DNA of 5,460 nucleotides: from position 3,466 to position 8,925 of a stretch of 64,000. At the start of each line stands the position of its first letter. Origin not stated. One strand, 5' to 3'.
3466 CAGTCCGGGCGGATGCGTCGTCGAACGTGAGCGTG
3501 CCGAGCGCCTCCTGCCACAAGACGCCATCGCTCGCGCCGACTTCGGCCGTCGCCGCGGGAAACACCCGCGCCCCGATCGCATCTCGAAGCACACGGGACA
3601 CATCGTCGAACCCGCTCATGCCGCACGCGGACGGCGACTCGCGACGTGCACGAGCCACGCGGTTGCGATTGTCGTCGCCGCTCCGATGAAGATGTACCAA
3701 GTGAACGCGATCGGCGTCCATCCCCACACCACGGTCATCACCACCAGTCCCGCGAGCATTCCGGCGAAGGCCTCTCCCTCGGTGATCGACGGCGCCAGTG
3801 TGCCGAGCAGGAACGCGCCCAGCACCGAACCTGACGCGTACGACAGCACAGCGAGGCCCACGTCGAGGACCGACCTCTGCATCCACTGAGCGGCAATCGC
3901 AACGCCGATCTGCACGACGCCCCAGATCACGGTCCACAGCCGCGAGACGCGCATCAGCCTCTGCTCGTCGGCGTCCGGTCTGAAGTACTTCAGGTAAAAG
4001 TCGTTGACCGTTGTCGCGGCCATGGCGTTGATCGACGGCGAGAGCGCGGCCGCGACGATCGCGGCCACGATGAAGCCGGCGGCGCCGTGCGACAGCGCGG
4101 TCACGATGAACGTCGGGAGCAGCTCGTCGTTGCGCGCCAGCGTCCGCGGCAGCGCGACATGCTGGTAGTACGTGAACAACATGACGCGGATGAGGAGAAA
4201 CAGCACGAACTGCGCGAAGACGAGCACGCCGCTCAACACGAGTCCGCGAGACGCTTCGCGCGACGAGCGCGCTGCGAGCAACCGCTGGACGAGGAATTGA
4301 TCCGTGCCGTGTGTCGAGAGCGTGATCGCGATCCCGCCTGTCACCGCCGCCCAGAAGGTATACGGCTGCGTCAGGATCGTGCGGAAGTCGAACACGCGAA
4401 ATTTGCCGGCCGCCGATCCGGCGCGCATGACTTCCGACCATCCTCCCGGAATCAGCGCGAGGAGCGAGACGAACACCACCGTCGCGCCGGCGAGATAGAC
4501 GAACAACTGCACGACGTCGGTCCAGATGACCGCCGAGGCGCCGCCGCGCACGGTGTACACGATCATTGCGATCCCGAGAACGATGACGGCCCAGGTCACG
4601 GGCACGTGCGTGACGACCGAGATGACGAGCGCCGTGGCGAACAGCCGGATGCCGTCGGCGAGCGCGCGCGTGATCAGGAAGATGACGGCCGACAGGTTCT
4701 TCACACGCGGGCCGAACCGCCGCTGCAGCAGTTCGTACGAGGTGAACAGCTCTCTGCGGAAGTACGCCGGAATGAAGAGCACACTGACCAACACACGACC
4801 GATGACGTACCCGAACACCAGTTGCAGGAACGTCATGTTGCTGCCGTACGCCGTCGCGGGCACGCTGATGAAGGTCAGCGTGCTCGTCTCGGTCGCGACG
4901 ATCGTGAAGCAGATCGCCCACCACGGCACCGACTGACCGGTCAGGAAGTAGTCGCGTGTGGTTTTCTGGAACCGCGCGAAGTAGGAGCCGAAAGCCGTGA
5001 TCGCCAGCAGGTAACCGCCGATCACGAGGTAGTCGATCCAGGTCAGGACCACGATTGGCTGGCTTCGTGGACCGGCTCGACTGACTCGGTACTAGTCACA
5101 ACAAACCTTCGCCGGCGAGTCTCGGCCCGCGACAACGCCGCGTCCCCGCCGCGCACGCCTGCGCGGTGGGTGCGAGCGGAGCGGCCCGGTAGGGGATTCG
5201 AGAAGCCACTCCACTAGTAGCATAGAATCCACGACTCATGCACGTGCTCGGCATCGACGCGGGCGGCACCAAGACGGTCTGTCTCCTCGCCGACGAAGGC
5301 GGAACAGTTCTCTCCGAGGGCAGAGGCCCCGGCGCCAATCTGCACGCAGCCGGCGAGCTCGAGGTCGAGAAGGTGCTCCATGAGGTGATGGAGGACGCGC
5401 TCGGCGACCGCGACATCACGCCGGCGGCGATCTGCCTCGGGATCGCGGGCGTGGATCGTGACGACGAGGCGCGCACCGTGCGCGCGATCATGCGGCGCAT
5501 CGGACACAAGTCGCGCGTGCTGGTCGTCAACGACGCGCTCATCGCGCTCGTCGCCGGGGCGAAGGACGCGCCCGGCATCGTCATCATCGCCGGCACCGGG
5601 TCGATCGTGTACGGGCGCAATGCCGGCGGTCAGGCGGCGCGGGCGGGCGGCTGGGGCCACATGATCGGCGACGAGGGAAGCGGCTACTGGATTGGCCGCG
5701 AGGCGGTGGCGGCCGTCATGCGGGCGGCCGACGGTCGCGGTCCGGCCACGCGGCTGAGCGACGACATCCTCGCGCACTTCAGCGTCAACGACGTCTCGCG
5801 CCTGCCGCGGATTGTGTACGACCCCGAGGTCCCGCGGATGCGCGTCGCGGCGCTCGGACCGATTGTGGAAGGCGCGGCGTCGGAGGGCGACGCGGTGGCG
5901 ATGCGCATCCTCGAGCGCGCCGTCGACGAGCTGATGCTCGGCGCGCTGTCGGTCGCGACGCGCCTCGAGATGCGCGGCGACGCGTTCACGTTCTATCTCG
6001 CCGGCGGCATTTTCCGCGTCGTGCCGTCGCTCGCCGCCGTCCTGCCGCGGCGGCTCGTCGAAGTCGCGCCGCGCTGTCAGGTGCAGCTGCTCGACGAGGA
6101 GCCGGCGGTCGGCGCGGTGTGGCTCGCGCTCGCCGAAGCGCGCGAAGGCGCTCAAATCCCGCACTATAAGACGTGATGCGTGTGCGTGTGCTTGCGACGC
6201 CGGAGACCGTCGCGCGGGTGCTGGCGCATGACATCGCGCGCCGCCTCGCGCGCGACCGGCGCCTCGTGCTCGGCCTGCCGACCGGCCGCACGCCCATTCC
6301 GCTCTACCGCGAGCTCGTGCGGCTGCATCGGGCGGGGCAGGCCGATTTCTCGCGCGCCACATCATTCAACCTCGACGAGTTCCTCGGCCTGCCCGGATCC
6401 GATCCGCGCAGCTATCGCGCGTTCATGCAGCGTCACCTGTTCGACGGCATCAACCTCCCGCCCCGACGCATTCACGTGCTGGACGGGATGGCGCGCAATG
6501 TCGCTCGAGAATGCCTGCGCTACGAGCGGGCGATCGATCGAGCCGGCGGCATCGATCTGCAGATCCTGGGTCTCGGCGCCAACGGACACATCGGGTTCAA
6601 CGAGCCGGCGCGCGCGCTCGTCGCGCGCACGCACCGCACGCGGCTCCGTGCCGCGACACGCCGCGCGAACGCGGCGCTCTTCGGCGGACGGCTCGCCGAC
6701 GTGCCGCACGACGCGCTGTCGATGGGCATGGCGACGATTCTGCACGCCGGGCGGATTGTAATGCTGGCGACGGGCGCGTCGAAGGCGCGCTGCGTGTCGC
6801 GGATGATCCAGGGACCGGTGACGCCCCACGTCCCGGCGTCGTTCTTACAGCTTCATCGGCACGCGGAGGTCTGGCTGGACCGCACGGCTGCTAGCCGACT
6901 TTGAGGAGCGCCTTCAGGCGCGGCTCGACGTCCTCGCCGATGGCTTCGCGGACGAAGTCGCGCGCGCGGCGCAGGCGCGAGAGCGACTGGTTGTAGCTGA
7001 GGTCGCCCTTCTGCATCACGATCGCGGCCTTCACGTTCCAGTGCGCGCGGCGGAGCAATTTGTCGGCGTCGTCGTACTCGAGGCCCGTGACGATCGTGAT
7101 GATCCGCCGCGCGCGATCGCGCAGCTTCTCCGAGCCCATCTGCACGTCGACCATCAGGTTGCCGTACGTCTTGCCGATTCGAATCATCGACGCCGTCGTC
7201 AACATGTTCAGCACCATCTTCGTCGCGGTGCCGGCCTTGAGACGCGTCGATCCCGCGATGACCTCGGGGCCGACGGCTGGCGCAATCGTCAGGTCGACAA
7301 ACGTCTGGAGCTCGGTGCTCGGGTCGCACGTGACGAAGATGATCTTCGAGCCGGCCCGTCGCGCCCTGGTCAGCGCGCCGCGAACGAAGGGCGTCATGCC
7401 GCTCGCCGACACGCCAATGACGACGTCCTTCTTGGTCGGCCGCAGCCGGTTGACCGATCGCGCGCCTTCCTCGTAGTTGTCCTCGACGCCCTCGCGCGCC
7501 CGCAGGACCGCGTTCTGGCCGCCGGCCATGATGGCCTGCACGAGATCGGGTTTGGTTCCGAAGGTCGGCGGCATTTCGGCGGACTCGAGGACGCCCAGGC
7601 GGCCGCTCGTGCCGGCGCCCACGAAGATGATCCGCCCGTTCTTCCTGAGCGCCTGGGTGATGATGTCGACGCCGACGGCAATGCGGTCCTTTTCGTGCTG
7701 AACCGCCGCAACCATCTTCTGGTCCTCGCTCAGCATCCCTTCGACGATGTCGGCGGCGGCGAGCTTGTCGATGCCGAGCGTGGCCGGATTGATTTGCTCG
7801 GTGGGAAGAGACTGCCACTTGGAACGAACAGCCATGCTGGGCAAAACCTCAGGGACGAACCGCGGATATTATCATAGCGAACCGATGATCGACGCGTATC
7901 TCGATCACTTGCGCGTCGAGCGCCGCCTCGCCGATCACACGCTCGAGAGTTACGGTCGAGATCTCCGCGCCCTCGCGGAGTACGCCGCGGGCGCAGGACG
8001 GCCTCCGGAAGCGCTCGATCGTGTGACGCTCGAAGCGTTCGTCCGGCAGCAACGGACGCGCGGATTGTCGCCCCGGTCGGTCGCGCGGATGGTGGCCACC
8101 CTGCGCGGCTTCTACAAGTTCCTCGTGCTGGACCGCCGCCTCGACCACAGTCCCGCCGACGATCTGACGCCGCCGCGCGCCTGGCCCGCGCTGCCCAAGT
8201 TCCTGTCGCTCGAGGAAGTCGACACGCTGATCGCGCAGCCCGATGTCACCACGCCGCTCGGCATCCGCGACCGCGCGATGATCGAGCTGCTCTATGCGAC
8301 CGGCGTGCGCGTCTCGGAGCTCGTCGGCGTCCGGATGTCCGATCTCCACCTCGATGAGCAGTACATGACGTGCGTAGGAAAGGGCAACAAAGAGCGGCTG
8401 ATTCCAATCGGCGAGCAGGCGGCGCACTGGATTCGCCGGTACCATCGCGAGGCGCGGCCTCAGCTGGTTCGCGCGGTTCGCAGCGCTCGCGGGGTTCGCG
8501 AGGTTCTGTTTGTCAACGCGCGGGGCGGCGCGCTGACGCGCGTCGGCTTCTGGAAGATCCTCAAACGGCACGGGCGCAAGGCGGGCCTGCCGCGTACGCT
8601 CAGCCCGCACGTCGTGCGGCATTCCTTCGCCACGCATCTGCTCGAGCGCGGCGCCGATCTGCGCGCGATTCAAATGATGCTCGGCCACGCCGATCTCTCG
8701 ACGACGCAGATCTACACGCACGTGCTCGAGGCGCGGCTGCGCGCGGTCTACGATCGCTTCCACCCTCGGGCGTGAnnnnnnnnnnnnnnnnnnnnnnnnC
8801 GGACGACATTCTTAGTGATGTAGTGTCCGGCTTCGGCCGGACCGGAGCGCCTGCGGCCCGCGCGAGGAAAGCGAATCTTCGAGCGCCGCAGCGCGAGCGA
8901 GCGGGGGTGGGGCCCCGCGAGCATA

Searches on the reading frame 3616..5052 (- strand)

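Call 64: search_protein_families(library=pfam, proteins=[window:3616-5052:-])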
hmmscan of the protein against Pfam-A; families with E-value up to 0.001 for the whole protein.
window:3616-5052:- (478 aa): 1 family
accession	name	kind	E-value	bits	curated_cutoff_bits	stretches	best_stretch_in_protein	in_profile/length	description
PF00474.23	SSF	-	5.6e-41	141.2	22.8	1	35-435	1-406/406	Sodium:solute symporter family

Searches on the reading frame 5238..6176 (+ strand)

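Call 64: search_protein_families(library=pfam, proteins=[window:5238-6176:+])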
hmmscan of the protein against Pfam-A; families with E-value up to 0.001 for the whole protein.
window:5238-6176:+ (312 aa): 1 family
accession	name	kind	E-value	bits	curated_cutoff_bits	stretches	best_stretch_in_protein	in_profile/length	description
PF01869.26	BcrAD_BadFG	-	4.2e-42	145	31.5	1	4-297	1-271/271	BadF/BadG/BcrA/BcrD ATPase family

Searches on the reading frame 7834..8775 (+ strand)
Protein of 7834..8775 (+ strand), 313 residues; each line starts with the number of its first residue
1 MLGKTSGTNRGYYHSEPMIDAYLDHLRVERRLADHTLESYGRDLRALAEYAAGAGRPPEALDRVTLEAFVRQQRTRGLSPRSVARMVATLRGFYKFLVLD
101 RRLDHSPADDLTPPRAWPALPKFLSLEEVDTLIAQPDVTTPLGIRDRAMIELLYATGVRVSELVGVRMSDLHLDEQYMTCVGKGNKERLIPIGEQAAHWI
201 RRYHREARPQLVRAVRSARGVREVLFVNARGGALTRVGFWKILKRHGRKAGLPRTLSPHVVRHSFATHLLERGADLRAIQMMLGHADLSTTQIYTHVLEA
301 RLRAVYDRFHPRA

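Call 64: search_protein_families(library=pfam, proteins=[window:7834-8775:+])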
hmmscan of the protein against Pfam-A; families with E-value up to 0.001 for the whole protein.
window:7834-8775:+ (313 aa): 3 families
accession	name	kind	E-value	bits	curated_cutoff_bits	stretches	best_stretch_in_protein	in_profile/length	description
PF00589.27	Phage_integrase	-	2.3e-48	164.7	27.1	1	122-299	1-170/172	Phage integrase family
PF02899.23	Phage_int_SAM_1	-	2.9e-19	69.6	22.3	1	19-98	1-80/83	Phage integrase, N-terminal SAM-like domain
PF13495.12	Phage_int_SAM_4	-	0.00052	20.8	27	0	20-97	3-78/85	Phage integrase, N-terminal SAM-like domain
